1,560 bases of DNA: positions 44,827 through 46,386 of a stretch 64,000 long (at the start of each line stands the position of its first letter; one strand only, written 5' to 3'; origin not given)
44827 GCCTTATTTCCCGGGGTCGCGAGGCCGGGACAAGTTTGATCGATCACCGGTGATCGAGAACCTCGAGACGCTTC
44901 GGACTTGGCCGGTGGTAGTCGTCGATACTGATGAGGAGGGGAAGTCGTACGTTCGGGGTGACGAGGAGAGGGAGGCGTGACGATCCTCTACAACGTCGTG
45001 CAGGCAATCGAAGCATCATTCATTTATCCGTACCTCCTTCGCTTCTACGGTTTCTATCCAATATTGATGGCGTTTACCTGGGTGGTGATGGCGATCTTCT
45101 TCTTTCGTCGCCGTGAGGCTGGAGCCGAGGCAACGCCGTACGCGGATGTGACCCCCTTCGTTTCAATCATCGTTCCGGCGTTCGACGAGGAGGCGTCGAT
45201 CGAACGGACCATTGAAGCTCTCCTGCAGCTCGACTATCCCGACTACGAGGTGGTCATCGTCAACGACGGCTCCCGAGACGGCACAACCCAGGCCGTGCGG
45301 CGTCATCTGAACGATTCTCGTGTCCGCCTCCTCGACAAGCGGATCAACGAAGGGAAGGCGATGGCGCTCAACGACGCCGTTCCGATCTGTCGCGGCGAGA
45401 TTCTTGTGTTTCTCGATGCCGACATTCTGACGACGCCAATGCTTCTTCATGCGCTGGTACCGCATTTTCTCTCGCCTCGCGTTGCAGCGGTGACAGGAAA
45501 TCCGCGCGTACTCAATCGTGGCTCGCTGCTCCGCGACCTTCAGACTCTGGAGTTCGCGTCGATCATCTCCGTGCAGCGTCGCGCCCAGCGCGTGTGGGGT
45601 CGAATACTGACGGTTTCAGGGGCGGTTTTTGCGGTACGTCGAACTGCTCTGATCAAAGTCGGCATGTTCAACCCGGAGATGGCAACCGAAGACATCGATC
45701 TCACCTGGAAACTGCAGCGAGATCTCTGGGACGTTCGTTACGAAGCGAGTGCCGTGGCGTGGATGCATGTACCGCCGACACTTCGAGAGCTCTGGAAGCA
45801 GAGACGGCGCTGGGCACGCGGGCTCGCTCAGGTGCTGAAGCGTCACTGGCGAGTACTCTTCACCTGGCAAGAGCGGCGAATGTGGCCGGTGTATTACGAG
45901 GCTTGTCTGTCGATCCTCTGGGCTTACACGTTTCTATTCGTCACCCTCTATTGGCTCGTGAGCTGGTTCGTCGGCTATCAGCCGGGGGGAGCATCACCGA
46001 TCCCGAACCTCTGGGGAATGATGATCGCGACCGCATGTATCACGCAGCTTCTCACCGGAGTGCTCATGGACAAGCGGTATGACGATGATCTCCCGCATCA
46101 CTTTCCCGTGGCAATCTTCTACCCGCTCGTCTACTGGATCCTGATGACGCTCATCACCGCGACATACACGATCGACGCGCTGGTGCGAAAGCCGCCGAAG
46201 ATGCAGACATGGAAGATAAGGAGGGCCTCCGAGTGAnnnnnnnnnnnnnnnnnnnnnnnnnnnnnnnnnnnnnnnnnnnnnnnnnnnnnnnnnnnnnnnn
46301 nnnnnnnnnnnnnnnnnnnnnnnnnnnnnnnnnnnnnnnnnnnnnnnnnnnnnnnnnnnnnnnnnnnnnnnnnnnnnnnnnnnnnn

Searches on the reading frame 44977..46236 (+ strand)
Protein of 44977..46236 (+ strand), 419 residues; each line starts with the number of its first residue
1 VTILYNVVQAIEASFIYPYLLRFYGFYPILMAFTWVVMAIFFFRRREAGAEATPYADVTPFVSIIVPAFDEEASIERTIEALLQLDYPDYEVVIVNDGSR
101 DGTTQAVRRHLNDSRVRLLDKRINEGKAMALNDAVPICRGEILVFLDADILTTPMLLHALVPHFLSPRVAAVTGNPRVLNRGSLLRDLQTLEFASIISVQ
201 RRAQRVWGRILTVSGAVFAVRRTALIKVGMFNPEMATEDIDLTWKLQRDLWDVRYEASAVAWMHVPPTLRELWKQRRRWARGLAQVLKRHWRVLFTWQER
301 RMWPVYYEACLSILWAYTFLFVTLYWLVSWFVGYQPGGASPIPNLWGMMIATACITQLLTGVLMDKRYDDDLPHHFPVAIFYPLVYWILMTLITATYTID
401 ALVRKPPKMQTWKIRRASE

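Call 55: search_protein_families(library=pfam, proteins=[window:44977-46236:+], max_evalue=0.001)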
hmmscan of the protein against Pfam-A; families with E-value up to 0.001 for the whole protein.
window:44977-46236:+ (419 aa): 5 families
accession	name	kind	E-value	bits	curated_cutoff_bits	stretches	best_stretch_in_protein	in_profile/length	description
PF13641.12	Glyco_tranf_2_3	-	6.7e-35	121.6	27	1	62-282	3-230/230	Glycosyltransferase like family 2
PF00535.33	Glycos_transf_2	-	1.4e-32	113.3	23.3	1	63-228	1-167/168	Glycosyl transferase family 2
PF13632.12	Glyco_trans_2_3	-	5.3e-22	79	27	1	143-329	2-186/198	Glycosyl transferase family group 2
PF13506.12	Glyco_transf_21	-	2e-16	60.4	21.7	1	126-281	17-174/174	Glycosyl transferase family 21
PF10111.15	Glyco_tranf_2_2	-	1.5e-07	31.6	27.3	1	63-254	1-207/276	Glycosyltransferase like family 2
